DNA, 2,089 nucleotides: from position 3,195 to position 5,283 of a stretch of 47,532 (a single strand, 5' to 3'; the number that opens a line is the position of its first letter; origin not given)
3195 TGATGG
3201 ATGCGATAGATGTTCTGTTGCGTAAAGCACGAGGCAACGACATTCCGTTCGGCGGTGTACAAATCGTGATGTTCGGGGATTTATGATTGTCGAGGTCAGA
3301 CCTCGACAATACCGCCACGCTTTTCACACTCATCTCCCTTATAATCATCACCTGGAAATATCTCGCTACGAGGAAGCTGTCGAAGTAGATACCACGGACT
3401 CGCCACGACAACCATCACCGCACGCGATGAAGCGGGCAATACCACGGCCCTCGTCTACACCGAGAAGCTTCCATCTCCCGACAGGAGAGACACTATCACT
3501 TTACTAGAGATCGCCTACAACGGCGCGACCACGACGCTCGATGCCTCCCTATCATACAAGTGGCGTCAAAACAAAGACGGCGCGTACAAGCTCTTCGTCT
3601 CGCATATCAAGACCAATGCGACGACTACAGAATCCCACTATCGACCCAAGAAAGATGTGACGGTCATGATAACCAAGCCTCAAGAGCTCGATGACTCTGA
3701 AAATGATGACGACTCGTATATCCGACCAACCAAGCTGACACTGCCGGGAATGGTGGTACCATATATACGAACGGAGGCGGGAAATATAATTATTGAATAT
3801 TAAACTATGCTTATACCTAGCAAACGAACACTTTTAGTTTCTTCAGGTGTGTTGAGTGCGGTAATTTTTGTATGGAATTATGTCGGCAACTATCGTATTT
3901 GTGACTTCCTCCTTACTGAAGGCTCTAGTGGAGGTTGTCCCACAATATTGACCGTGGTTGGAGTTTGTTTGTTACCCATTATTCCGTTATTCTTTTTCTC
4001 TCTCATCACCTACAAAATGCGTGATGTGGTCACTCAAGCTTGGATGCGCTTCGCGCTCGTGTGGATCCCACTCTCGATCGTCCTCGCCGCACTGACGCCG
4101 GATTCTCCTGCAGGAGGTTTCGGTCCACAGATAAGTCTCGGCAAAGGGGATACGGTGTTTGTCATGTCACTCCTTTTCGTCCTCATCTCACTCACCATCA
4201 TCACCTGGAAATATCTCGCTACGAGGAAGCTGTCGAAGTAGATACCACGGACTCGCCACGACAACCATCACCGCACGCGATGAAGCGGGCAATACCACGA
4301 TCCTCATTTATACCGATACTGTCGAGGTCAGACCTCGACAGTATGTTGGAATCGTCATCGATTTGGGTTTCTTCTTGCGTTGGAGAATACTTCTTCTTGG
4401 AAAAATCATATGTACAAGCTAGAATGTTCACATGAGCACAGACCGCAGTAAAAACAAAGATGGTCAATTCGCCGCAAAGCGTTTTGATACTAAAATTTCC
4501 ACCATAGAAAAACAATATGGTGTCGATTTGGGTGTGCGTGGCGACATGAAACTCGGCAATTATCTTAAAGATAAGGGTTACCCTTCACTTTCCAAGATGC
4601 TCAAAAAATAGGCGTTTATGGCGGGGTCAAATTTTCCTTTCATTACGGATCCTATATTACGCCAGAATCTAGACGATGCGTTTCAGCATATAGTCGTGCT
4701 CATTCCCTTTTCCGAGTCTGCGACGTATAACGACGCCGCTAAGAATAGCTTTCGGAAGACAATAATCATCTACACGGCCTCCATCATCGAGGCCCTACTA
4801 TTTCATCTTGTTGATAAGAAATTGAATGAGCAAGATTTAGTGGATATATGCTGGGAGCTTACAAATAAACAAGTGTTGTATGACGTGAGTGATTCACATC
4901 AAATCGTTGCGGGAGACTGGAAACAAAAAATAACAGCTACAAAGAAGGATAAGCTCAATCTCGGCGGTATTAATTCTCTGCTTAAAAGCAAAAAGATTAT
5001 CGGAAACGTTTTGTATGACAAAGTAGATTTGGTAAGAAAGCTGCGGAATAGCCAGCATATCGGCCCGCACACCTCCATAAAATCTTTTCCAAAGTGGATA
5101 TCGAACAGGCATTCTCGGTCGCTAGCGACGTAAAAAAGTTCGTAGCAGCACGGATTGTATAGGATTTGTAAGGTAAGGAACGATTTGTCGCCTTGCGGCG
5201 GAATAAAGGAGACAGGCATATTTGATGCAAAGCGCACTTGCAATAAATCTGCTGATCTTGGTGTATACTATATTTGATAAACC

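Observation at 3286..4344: Two copies of a perfect palindrome bracket a 1.06-kb scrambled segment and coincide with three gene truncation points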

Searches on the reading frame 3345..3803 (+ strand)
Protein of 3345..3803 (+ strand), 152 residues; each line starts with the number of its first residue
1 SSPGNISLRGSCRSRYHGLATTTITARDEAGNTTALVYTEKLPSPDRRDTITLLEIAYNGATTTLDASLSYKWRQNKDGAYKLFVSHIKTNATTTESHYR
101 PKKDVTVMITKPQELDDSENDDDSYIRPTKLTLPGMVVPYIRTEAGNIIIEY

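Call 12: search_protein_families(library=pfam, proteins=[window:3345-3803:+], max_evalue=0.01)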
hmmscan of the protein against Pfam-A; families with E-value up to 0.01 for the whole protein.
window:3345-3803:+ (152 aa): 1 family
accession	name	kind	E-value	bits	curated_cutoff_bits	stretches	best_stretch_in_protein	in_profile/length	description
PF05943.17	VipB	-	0.0096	15.4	27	0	7-115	161-273/301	EvpB/VC_A0108, tail sheath N-terminal domain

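Call 41: find_homologous_proteins(query=window:3345-3803:+, max_evalue=0.001)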
Query window:3345-3803:+ (152 aa): 11 proteins with E <= 0.001 among 212 candidates.
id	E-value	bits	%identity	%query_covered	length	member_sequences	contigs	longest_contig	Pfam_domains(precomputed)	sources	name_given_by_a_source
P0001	5.5e-51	190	62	92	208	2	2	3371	-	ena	-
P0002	1.5e-49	186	63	90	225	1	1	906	-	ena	-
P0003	3.5e-48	181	59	92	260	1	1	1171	-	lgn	-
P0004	4.1e-48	181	60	92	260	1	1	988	-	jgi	jgi:hypothetical protein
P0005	9.9e-47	177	59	95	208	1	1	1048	-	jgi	jgi:hypothetical protein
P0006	1.9e-43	166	59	82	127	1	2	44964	-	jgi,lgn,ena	-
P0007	4.3e-37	145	49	91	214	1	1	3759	-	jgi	jgi:hypothetical protein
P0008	4.1e-31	126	60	64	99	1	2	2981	-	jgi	jgi:hypothetical protein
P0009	2.9e-26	110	47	89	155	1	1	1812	-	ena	-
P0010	4.9e-26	109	49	84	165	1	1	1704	-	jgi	jgi:hypothetical protein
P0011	5.6e-18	83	41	85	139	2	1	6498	-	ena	-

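Call 43: find_encoding_contigs(protein=P0006, flank=10000, max_places=6)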
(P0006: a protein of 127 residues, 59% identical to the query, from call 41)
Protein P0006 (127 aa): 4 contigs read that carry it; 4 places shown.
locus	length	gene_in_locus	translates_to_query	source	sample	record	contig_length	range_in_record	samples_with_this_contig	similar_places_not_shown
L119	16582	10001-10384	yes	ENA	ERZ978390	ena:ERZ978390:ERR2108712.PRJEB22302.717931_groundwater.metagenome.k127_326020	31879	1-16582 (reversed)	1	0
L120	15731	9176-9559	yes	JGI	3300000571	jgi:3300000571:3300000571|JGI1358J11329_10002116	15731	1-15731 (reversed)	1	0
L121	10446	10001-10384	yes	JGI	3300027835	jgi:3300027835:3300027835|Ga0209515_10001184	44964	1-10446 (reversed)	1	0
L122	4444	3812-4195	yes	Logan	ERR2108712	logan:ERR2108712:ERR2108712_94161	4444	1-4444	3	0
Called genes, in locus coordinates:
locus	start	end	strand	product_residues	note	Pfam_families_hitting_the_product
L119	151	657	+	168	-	PF13529:Peptidase_C39_2, PF03412:Peptidase_C39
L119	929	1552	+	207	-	-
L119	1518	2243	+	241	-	PF08843:AbiEii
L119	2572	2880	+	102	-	-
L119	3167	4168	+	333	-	PF21068:ATPgraspMvdD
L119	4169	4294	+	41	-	-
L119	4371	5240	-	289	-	-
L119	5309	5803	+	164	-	PF20329:DUF6624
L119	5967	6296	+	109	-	-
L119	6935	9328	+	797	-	PF24514:SpaA_4, PF02450:LCAT, PF24096:DUF7379 (faint)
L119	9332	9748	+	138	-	-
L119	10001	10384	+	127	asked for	-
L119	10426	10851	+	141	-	-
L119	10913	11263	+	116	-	-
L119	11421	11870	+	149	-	PF02668:TauD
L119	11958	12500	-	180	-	PF13238:AAA_18 (weak)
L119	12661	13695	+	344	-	PF14512:TM1586_NiRdase (faint), PF00881:Nitroreductase (faint)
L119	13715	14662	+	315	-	-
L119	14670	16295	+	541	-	PF16927:HisKA_7TM, PF00512:HisKA, PF02518:HATPase_c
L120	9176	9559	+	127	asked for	-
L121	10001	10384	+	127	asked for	-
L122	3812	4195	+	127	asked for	-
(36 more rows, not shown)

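Call 44: find_encoding_contigs(protein=P0001, flank=10000, max_places=6)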
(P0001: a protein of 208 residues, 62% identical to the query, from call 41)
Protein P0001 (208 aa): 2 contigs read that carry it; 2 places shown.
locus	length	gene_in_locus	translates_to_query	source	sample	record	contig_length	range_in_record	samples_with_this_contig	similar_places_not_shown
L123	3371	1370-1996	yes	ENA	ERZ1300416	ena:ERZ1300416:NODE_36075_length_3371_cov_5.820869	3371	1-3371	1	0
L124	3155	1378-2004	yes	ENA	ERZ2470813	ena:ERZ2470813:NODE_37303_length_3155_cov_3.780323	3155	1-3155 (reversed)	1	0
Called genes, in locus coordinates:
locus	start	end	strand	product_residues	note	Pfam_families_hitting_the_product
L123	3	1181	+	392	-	?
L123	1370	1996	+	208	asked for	-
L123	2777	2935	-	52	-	-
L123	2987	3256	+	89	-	PF18926:DUF5676 (weak)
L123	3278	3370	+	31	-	?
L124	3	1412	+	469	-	?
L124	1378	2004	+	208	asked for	-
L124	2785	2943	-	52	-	-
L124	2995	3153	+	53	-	?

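Call 71: find_encoding_contigs(protein=window:3417-3803:+, flank=5000, max_places=10)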
Protein window:3417-3803:+ (128 aa): no gene with exactly this product is on record in the collection.
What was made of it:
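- No contig encoding the predicted partial product of the unique part was on record (call 71).
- Tried and rejected: Not on record in Logan (call 71), so the repeat order stays unverified.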

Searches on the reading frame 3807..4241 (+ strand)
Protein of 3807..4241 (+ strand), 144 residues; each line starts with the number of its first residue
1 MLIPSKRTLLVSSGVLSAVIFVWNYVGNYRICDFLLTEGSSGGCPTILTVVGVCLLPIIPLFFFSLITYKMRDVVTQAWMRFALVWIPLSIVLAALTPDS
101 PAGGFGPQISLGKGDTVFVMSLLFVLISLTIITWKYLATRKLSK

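Call 12: search_protein_families(library=pfam, proteins=[window:3807-4241:+], max_evalue=0.01)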
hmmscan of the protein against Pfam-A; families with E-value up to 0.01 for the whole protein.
window:3807-4241:+ (144 aa): 0 families

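Call 22: find_encoding_contigs(protein=window:3807-4241:+, flank=10000, max_places=10)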
Protein window:3807-4241:+ (144 aa): no gene with exactly this product is on record in the collection.

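Call 56: find_homologous_proteins(query=window:3807-4238:+, max_evalue=0.001)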
Query window:3807-4238:+ (144 aa): 44 proteins with E <= 0.001 among 137 candidates.
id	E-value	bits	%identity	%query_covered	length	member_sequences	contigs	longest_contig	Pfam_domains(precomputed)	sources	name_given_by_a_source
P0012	8.2e-49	183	99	63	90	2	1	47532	-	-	-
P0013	1.4e-39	153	56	95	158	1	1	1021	-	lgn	-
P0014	1.1e-37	147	53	97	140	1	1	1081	-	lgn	-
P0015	2.6e-36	143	52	95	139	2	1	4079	-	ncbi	-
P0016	1.3e-35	140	54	88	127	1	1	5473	-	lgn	-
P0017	7.1e-34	135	74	59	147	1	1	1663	-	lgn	-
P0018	1.3e-33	134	50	95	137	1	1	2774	-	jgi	jgi:hypothetical protein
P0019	3.7e-33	132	52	95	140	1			-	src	-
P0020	1.4e-32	131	49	94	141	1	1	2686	-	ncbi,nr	ncbi:MAG: hypothetical protein Q8Q13_02515, partial [bacterium]|nr:hypothetical protein [bacterium]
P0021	1.1e-30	124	49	95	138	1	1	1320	-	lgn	-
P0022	2.7e-26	110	45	95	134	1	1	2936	-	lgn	-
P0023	3.5e-26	110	46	95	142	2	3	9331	-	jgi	jgi:hypothetical protein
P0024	1.4e-25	108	45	95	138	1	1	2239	-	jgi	-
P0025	2.7e-25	107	47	95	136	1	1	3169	-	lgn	-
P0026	4.7e-25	106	45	95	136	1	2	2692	-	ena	-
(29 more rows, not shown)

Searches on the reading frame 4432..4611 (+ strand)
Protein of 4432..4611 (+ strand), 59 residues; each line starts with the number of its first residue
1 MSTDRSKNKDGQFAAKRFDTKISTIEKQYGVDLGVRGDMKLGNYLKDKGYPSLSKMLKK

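Call 12: search_protein_families(library=pfam, proteins=[window:4432-4611:+], max_evalue=0.01)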
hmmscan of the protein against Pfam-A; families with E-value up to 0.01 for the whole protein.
window:4432-4611:+ (59 aa): 0 families

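Call 25: find_encoding_contigs(protein=window:4432-4611:+, flank=10000, max_places=10)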
Protein window:4432-4611:+ (59 aa): 2 contigs read that carry it; 1 place shown.
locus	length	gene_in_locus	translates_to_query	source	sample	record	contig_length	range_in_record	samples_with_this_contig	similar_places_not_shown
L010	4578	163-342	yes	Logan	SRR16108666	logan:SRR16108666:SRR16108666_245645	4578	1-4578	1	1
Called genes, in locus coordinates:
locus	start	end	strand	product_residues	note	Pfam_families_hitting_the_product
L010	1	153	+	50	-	?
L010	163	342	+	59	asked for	-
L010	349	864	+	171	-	-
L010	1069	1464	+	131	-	PF03652:RuvX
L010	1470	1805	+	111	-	PF01588:tRNA_bind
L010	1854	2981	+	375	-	PF11104:PilM_2, PF14450:FtsA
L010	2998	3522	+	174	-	-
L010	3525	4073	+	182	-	-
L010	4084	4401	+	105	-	-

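Call 62: search_protein_families(library=ncbifam, proteins=[window:4432-4608:+], max_evalue=0.01)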
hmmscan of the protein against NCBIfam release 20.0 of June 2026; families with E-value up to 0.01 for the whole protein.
window:4432-4608:+ (59 aa): 0 families

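Call 82: search_protein_families(library=padloc, proteins=[window:4432-4608:+], max_evalue=0.001)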
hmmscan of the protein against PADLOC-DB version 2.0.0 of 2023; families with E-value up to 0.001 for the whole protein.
window:4432-4608:+ (59 aa): 0 families

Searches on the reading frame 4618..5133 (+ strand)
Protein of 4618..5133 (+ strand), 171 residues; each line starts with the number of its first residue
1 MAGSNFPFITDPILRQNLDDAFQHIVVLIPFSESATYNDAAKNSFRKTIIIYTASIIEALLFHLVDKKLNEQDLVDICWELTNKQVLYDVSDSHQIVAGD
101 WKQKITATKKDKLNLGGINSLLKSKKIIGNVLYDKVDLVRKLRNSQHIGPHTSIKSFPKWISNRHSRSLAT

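Call 12: search_protein_families(library=pfam, proteins=[window:4618-5133:+], max_evalue=0.01)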
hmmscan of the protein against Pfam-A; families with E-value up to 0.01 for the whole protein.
window:4618-5133:+ (171 aa): 0 families

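Call 26: find_encoding_contigs(protein=window:4618-5133:+, flank=10000, max_places=10)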
Protein window:4618-5133:+ (171 aa): 2 contigs read that carry it; 1 place shown.
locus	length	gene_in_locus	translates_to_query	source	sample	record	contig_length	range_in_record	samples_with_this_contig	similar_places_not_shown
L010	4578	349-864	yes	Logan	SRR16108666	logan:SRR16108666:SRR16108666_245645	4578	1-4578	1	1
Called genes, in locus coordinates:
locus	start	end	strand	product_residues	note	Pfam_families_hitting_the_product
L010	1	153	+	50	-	?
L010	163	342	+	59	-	-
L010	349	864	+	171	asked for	-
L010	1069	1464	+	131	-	PF03652:RuvX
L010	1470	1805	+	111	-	PF01588:tRNA_bind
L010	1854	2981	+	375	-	PF11104:PilM_2, PF14450:FtsA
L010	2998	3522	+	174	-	-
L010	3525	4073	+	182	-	-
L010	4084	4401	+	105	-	-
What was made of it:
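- Tried and rejected: The exact 59-aa and 171-aa downstream proteins occur only in the same two runs (calls 25-26).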

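Call 62: search_protein_families(library=ncbifam, proteins=[window:4618-5130:+], max_evalue=0.01)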
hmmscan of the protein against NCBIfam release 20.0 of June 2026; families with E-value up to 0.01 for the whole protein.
window:4618-5130:+ (171 aa): 0 families

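Call 82: search_protein_families(library=padloc, proteins=[window:4618-5130:+], max_evalue=0.001)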
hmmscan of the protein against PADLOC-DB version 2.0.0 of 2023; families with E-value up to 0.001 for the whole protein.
window:4618-5130:+ (171 aa): 0 families
